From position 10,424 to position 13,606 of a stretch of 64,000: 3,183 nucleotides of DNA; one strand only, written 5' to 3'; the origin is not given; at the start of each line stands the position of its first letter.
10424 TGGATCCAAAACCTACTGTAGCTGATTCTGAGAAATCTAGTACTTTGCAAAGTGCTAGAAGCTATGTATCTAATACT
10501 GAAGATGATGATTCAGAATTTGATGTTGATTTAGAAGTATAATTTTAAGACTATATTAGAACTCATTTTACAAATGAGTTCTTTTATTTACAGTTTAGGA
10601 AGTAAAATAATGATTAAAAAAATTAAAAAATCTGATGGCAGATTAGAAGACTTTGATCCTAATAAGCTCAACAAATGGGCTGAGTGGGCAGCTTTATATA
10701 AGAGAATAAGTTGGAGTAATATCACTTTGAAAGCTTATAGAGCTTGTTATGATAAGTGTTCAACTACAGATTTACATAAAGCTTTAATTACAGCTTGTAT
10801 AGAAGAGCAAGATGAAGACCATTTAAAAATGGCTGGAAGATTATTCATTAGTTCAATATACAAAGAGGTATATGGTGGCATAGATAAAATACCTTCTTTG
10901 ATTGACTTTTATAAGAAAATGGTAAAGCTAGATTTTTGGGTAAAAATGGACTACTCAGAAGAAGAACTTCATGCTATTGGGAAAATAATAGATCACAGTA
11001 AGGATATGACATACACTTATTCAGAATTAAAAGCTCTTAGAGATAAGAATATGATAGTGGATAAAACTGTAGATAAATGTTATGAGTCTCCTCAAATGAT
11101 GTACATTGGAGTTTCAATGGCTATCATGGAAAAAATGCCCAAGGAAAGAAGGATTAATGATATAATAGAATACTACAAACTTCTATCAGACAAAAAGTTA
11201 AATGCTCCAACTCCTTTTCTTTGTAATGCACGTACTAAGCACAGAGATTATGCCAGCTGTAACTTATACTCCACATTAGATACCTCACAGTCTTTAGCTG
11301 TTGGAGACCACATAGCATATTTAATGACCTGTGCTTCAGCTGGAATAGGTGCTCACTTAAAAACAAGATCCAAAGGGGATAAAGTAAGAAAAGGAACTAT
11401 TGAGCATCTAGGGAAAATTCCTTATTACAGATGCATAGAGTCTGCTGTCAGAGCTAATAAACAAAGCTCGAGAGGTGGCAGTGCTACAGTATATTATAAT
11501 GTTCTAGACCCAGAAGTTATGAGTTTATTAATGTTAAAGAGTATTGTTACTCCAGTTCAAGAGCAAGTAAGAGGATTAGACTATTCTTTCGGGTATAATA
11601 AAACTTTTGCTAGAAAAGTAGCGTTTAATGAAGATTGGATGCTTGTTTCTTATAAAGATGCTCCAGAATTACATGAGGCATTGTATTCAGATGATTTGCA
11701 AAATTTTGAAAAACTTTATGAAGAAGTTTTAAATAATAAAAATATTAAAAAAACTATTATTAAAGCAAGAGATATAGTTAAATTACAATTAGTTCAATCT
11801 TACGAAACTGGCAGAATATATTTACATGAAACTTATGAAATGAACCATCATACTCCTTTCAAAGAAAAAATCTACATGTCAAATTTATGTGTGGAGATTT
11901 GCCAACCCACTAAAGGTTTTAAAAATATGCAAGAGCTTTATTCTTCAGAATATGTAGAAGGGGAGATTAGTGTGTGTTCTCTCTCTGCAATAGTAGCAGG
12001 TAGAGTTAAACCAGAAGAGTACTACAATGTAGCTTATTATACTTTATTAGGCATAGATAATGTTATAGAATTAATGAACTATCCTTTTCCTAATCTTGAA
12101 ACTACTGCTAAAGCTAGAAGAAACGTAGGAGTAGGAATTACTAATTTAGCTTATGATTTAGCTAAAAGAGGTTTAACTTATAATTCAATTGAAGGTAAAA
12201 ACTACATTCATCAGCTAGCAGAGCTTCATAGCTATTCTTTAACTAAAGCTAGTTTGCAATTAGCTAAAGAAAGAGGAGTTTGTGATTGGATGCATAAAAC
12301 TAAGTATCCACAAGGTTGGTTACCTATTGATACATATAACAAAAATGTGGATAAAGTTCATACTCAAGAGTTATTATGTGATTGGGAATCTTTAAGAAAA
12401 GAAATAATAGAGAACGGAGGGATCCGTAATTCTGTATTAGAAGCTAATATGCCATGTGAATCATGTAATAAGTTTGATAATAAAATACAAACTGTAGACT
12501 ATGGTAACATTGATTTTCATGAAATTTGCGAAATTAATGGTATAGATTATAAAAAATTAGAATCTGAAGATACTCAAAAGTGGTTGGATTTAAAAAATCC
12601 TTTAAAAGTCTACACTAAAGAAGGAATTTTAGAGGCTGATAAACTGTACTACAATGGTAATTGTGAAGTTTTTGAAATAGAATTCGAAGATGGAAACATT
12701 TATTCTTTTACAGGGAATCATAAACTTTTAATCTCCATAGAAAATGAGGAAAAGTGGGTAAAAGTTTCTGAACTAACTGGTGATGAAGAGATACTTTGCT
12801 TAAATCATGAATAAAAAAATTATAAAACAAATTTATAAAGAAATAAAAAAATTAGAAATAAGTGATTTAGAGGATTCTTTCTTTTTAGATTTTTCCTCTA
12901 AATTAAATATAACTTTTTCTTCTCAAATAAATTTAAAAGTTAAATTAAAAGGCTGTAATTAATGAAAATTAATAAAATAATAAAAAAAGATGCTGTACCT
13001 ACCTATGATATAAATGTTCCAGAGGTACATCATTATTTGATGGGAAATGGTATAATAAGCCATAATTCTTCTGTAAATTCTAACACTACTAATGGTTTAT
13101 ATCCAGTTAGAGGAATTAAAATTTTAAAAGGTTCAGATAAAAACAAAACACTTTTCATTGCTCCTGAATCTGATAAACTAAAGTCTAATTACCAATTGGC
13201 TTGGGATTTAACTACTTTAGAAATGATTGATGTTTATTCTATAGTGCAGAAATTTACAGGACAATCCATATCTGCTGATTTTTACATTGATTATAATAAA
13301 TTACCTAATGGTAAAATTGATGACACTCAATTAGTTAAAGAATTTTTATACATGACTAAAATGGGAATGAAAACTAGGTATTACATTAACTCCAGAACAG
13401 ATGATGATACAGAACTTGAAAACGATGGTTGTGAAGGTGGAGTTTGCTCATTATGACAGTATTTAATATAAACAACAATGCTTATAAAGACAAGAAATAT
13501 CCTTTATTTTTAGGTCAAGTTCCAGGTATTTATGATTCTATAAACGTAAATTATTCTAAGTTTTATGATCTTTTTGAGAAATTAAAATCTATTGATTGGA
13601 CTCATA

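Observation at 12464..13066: Class I ribonucleotide reductase alpha subunit encoded as two genes joined by a naturally split intein (trans-splicing nrdA)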

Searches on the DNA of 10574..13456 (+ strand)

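Call 4: search_dna_similar(query=window:10574-13456:+, collection=phages, mode=distant, max_rows=25)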
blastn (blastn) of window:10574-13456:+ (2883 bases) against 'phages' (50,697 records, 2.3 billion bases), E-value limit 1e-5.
Records with a match: 434; places in all: 434; records where one place covers at least 80% of the query: 0.
Best place of each record, by identity: 80-90% 4; 60-80% 430.
By first word of the organism name: Escherichia 227; Vibrio 94; Campylobacter 26; Salmonella 19; Aeromonas 13; Klebsiella 11; Proteus 7; Shigella 5; Pseudoalteromonas 4; Phage 4; and 15 more.
By host as written in the record: - 88; Escherichia coli 64; Escherichia coli K-12 MG1655 31; Campylobacter jejuni 24; Vibrio cholerae 19; Escherichia coli K-12 16; Escherichia coli O157:H7 15; Escherichia sp. 9; and 106 more.
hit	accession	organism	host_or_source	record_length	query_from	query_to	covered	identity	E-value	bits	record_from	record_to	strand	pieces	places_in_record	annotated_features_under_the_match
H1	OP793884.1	Vibrio phage vB_VpaM_R16F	Vibrio parahaemolyticus 1.1997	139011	138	1301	40%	63.6%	4e-24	120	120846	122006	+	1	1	RnR alpha subunit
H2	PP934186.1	Vibrio phage P018-4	Vibrio parahaemolyticus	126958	138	1301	40%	63.2%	5e-17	98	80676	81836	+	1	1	RnR alpha subunit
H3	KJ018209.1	Shewanella sp. phage 1/4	Baltic Sea ice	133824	379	1784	28%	66.5%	2e-20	173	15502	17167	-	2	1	RnR alpha subunit (x2)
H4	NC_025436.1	Shewanella sp. phage 1/4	Baltic Sea ice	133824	379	1784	28%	66.5%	2e-20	173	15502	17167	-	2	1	ribonucleotide reductase large subunit | NrdA-like aerobic NDP reductase large subunit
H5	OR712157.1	Vibrio phage IBT_VpB-34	Vibrio parahaemolyticus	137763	138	955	28%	64.4%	1e-18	102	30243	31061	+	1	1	ribonucleotide reductase large subunit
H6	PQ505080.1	Escherichia phage HMD-6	Escherichia coli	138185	1420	2745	22%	67.0%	2e-22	183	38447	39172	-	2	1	ribonucleoside-diphosphate reductase subunit alpha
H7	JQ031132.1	Escherichia phage FV3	Escherichia coli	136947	1420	2745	22%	67.0%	2e-22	183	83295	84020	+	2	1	ribonucleoside triphosphate reductase alpha chain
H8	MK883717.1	Escherichia phage vB_EcoM-ECP26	Escherichia coli NCCP 13930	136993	1420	2745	22%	67.0%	2e-22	183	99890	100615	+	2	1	ribonucleotide triphosphate reductase alpha chain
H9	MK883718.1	Escherichia phage vB_EcoM-ECP32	Escherichia coli NCCP 13930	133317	1420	2745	22%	67.0%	2e-22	183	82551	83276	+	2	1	ribonucleoside triphosphate reductase alpha chain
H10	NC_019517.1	Escherichia phage FV3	Escherichia coli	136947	1420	2745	22%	67.0%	2e-22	183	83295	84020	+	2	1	ribonucleotide reductase large subunit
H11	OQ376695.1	Escherichia phage YP-6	Escherichia coli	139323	1420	2745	22%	67.0%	2e-22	183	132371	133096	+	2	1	ribonucleoside-diphosphate reductase subunit alpha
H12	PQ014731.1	Escherichia phage VB-EcoM-WM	Escherichia coli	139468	1420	2745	22%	67.0%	2e-22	183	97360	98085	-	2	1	ribonucleotide reductase large subunit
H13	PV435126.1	Escherichia phage EPFV3-03/2025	Escherichia coli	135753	1420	2745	22%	67.0%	2e-22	183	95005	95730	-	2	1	NrdA ribonucleotide reductase alpha subunit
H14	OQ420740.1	Escherichia phage B9-1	Escherichia coli MTCC 901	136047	1420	2745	22%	66.9%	2e-21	179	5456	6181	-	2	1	ribonucleoside-diphosphate reductase large subunit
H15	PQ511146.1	Escherichia phage NHEP1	Escherichia coli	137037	1420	2745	22%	66.9%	2e-22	179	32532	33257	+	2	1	ribonucleotide reductase large subunit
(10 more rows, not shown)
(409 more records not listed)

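Call 73: search_rna_families(source=window, start=12600, end=13200, threshold=evalue, max_evalue=1)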
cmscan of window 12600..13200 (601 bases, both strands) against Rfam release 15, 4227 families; matches with E-value up to 1: 2.
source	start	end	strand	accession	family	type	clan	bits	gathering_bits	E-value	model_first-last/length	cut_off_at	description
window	12600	12643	-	RF00884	MIR815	Gene; miRNA;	-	19.6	63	0.47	1-44/81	3'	MIR815 microRNA precursor family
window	12740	12794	+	RF01133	sR3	Gene; snRNA; snoRNA; CD-box;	-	13.5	41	0.58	1-55/55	no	Small nucleolar RNA sR3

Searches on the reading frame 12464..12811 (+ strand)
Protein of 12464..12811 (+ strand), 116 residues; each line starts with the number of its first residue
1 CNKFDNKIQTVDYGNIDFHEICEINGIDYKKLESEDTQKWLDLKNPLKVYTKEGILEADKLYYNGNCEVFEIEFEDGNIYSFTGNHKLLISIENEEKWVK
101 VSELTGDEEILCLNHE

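Call 9: find_related_loci(query=window:12464-12811:+, collection=viral_contigs, flank=4000)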
Query window:12464-12811:+ (116 aa) in viral_contigs; peptide patterns used: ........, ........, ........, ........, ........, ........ (x = any residue, [..] = any of these).
7 stretches matched a pattern; 2 encode a relative of the query (tblastn E <= 1e-3); 2 distinct loci.
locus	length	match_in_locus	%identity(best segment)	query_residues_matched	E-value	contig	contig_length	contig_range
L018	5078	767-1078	38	1-110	1e-17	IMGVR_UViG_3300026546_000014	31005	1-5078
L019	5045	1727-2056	33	1-113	1e-14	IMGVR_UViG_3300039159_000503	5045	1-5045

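Call 17: search_solved_structures(query=window:12464-12811:+, max_evalue=10, show_alignments=3)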
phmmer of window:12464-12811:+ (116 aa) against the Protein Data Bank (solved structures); distinct sequences matched with E-value up to 10: 12.
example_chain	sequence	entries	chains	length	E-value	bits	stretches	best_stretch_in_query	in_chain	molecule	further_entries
1zd7_A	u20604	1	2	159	0.19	15.3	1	61-90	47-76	DNA polymerase III alpha subunit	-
3nzm_A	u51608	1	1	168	0.23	15.1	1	61-90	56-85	DNA polymerase III subunit alpha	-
4lx3_A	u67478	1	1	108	0.27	14.8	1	45-89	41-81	DNA polymerase III, alpha subunit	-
4qfq_A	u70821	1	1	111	0.29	14.7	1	45-89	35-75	DNA polymerase III, alpha subunit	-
5ol1_A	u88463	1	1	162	0.39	14.3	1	61-90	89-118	DNA polymerase III subunit alpha,DNA polymerase III subunit alpha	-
8qpg_TD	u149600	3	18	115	0.42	14.2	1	9-69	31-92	gp30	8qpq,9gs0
4kl6_A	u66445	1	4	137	0.5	14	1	61-91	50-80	DNA-directed DNA polymerase,Nucleic acid binding, OB-fold, tRNA/helicase-type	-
5ol5_A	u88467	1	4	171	0.52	13.9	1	62-90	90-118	DNA polymerase III subunit alpha,DNA polymerase III subunit alpha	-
1zde_A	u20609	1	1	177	0.56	13.8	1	62-90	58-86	DNA polymerase III alpha subunit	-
3qqz_A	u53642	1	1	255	1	13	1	22-100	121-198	Putative uncharacterized protein yjiK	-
4gig_A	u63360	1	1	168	1.1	12.8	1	61-90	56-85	DNA polymerase III subunit alpha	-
2hn8_A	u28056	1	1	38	1.7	12.2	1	38-62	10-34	Protein PB1-F2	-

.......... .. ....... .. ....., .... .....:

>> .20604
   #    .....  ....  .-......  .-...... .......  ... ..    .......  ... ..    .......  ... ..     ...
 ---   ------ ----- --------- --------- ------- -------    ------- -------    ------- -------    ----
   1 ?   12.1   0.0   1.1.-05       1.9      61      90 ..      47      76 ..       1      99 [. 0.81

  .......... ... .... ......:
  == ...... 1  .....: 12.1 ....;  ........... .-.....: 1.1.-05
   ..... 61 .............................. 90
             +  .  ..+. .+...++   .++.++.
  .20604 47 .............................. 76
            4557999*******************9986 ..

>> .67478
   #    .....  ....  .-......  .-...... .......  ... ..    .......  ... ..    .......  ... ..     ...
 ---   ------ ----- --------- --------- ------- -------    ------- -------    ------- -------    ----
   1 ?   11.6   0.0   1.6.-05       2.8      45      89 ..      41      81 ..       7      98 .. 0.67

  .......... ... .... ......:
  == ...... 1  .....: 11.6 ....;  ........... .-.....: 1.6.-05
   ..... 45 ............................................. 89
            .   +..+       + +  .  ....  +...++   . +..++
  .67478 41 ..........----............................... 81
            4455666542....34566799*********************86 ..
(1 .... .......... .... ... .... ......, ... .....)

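Call 30: search_protein_families(library=phrogs, proteins=[window:12464-12811:+], max_evalue=0.1)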
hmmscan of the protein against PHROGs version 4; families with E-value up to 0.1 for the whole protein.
window:12464-12811:+ (116 aa): 1 family
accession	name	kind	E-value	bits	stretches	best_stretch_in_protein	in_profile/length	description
phrog_16259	-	DNA, RNA and nucleotide metabolism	9.1e-05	22.8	1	23-111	244-327/330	DNA helicase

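Call 31: search_protein_representatives(protein=window:12464-12811:+)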
Query: 116 residues. Proteins with E-value up to 0.001 (for the whole library): 279; up to 1e-10: 101; up to 1e-30: 0. The best 150 are listed.
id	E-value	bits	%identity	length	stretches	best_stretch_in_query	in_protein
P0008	1.2e-26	109.6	46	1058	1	1-113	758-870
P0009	4.1e-25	104.7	44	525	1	4-113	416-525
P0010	4.6e-23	98.0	43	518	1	1-114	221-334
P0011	2.3e-22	95.8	41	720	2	3-111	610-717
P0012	2.8e-22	95.5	45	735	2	5-113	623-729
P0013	5.4e-21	91.4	43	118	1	1-110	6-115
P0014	8.1e-21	90.8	44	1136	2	1-111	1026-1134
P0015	8.8e-20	87.5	45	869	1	1-112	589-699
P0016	1.2e-19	87.1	41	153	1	11-111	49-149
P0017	1.2e-19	87.0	40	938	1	1-110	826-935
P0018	1.9e-19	86.4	44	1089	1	5-111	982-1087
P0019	3.0e-19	85.8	39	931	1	1-113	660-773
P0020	3.4e-19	85.6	44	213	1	1-110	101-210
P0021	3.6e-19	85.5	42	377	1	1-112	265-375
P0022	6.8e-19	84.6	40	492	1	5-111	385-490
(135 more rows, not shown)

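Call 36: search_dna_similar(query=window:12464-12811:+, collection=phages, mode=protein, max_evalue=0.001, max_rows=40)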
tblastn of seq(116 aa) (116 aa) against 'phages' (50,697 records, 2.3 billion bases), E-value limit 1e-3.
Records with a match: 22; places in all: 22; records where one place covers at least 80% of the query: 22.
Best place of each record, by identity: <60% 22.
By first word of the organism name: Campylobacter 20; Klebsiella 2.
By host as written in the record: Campylobacter sp. 4; Campylobacter jejuni 4; - 4; Campylobacter jejuni NCTC12662 3; Campylobacter jejuni NCTC 11168 2; Klebsiella pneumoniae 1; Klebsiella pneumoniae KP13 1; Campylobacter coli 99-2 1; and 2 more.
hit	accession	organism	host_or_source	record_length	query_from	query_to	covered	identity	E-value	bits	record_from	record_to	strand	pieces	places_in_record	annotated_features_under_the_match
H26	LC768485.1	Klebsiella phage phiKp_21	Klebsiella pneumoniae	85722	1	114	98%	47.4%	2e-27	110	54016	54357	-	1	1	nrdA: ribonucleoside-diphosphate reductase subunit alpha | hypothetical protein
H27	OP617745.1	Klebsiella phage KP13-7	Klebsiella pneumoniae KP13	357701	1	114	98%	47.4%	2e-27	110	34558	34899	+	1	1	hypothetical protein (x2)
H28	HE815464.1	Campylobacter phage CP21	Campylobacter sp.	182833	1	114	98%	39.5%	6e-14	72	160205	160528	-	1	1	CP21_221: putative ribonucleotide-diphosphate reductase (alpha subunit) | CP21_220: hypothetical protein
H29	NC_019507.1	Campylobacter phage CP21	Campylobacter sp.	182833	1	114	98%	39.5%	6e-14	72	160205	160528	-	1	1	CP21_221: ribonucleotide reductase large subunit | CP21_220: hypothetical protein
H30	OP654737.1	Campylobacter phage vB_CjeM_WX1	Campylobacter jejuni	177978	1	114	98%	39.5%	2e-12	67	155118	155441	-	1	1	ribonucleotide reductase of class Ia (aerobic), alpha subunit | hypothetical protein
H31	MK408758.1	Campylobacter phage CP20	Campylobacter jejuni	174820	1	111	96%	38.7%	2e-12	67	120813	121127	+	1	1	ribonucleotide reductase of class Ia (aerobic), alpha subunit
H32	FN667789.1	Campylobacter phage CPt10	-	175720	1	111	96%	38.7%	2e-12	67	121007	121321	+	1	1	Probable phage ribonucleotide-diphosphate reductase alpha subunit ... | HMMPfam hit to PF02867, Ribonucleotide reductase large subunit, ...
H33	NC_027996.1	Campylobacter phage CPt10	-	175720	1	111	96%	38.7%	2e-12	67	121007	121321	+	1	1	note that in comparison to phage CP220 this gene has been disrupted ... | HMMPfam hit to PF02867, Ribonucleotide reductase large subunit, ...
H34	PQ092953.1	Campylobacter phage CC_R7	Campylobacter coli 99-2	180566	1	111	96%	38.7%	9e-11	63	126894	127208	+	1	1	ribonucleoside-diphosphate reductase 1 subunit 1 alpha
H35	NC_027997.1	Campylobacter phage CP220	Campylobacter sp.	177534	1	111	96%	37.8%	2e-11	65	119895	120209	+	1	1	ribonucleotide reductase large subunit | HMMPfam hit to PF02867, Ribonucleotide reductase,barrel doma, score ... | HMMSmart hit to SM00306, no description, score 0.0096 | superfamily hit to SSF51294, Hedgehog/intein (Hint) domain, score ... | ProfileScan hit to PS50817, INTEIN_N_TER, score 8.297 | and 2 other names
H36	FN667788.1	Campylobacter phage CP220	Campylobacter sp.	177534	1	111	96%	37.8%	2e-11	65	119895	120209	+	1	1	Probable phage ribonucleotide-diphosphate reductase alpha subunit | HMMPfam hit to PF02867, Ribonucleotide reductase,barrel doma, score ... | HMMSmart hit to SM00306, no description, score 0.0096 | superfamily hit to SSF51294, Hedgehog/intein (Hint) domain, score ... | ProfileScan hit to PS50817, INTEIN_N_TER, score 8.297 | and 2 other names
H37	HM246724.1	Campylobacter phage vB_CcoM-IBB_35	-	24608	1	104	90%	39.4%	4e-11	64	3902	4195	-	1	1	similar to ribonucleotide-diphosphate reductase alpha subunit | intein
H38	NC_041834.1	Campylobacter phage vB_CcoM-IBB_35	-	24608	1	104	90%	39.4%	4e-11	64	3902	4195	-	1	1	similar to ribonucleotide-diphosphate reductase alpha subunit | intein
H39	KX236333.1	Campylobacter phage PC14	Campylobacter jejuni NCTC 11168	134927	1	115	99%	31.0%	4e-12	67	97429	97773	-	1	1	ribonucleotide-diphosphate reductase subunit alpha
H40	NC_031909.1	Campylobacter phage PC14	Campylobacter jejuni NCTC 11168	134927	1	115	99%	31.0%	4e-12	67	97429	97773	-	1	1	NrdA-like aerobic NDP reductase large subunit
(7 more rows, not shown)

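Call 37: get_annotated_region(hit=H26, flank=3000)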
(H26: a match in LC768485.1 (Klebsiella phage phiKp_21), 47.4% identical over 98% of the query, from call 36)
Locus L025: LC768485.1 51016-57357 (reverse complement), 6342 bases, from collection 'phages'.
description: Klebsiella phage phiKp_21 DNA, sequence_id:phiKp_21-2, partial sequence.
organism: Klebsiella phage phiKp_21 (NCBI taxid 2979978)
taxonomy: Viruses; Duplodnaviria; Heunggongvirae; Uroviricota; Caudoviricetes; Alcyoneusvirus
host: Klebsiella pneumoniae; source: Sewage; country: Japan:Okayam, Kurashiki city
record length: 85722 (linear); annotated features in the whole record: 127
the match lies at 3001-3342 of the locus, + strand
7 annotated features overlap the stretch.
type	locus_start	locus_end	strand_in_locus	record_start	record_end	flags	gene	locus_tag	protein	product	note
CDS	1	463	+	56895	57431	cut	-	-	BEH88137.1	hypothetical protein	phiKp21_1750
CDS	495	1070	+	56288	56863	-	-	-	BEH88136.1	hypothetical protein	phiKp21_1740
CDS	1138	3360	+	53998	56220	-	nrdA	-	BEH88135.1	ribonucleoside-diphosphate reductase subunit alpha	phiKp21_1730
CDS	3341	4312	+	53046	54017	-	-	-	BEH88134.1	hypothetical protein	phiKp21_1720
CDS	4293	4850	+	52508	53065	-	-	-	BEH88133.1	hypothetical protein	phiKp21_1710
CDS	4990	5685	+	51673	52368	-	-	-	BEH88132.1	hypothetical protein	phiKp21_1700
CDS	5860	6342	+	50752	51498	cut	-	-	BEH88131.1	hypothetical protein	phiKp21_1690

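Call 38: get_annotated_region(hit=H28, flank=3000)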
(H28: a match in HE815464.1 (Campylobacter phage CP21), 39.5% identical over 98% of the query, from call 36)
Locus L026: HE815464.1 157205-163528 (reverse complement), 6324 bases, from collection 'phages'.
description: Campylobacter phage CP21 complete sequence.
organism: Campylobacter phage CP21 (NCBI taxid 2881391)
taxonomy: Viruses; Duplodnaviria; Heunggongvirae; Uroviricota; Caudoviricetes; Eucampyvirinae; Firehammervirus; Firehammervirus CP21
host: Campylobacter sp.; source: water; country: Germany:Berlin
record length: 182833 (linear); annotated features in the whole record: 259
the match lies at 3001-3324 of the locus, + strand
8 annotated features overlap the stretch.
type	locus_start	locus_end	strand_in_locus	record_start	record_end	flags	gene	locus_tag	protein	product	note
CDS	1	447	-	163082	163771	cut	CP21_223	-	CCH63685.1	hypothetical protein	-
CDS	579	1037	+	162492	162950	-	CP21_222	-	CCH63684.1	hypothetical protein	-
CDS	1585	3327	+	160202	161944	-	CP21_221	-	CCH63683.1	putative ribonucleotide-diphosphate reductase (alpha subunit)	-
CDS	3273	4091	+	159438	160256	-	CP21_220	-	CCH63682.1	hypothetical protein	-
CDS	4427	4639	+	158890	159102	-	CP21_219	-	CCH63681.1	putative ribonucleotide-diphosphate reductase (alpha subunit)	-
CDS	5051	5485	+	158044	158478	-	CP21_218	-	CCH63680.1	hypothetical protein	-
CDS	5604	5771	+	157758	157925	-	CP21_217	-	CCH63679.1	hypothetical protein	-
CDS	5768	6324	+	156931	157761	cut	CP21_216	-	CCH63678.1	hypothetical protein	-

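Call 56: search_protein_families(library=pfam, proteins=[L025:3341-4309:+, L026:3273-4088:+, L019:2130-3101:+, L019:489-1262:+], max_evalue=0.1)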
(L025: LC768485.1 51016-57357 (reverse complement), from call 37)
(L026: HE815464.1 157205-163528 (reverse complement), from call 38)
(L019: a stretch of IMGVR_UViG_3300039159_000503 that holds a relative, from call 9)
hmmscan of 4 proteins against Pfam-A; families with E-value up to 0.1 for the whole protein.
L025:3341-4309:+ (323 aa): 0 families

L026:3273-4088:+ (272 aa): 2 families
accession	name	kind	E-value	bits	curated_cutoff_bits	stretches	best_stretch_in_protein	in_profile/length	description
PF11207.13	DUF2989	-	0.024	14.9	23.8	1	163-239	100-176/201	Protein of unknown function (DUF2989)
PF03356.20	Pox_LP_H2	-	0.073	13.4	27.6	0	99-148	104-153/188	Viral late protein H2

L019:2130-3101:+ (324 aa): 2 families
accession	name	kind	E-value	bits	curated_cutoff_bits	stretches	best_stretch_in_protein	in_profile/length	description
PF19835.5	SegE_GIY-YIG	-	7.1e-07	29.9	25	1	2-76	15-99/123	Putative endonuclease segE, GIY-YIG domain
PF01541.30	GIY-YIG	-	0.018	15.8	22.6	1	5-77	2-68/78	GIY-YIG catalytic domain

L019:489-1262:+ (258 aa): 2 families
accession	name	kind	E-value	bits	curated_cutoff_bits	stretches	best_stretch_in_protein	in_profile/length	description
PF05367.17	Phage_endo_I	-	0.00087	19.4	29.1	1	131-224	5-96/149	Phage endonuclease I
PF06575.17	DUF1132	-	0.027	15.3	25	0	113-143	29-59/101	Protein of unknown function (DUF1132)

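Call 63: search_protein_families(library=phrogs, proteins=[L025:3341-4309:+, L026:3273-4088:+], max_evalue=0.01)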
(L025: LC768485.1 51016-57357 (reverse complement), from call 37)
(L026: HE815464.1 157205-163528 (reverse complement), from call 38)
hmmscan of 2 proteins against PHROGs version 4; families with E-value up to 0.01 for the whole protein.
L025:3341-4309:+ (323 aa): 2 families
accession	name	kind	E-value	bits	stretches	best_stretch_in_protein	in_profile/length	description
phrog_5104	-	unknown function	3e-14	54.2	1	149-321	76-216/228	-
phrog_1035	-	DNA, RNA and nucleotide metabolism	0.00049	21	1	168-306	115-214/271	endonuclease VII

L026:3273-4088:+ (272 aa): 0 families
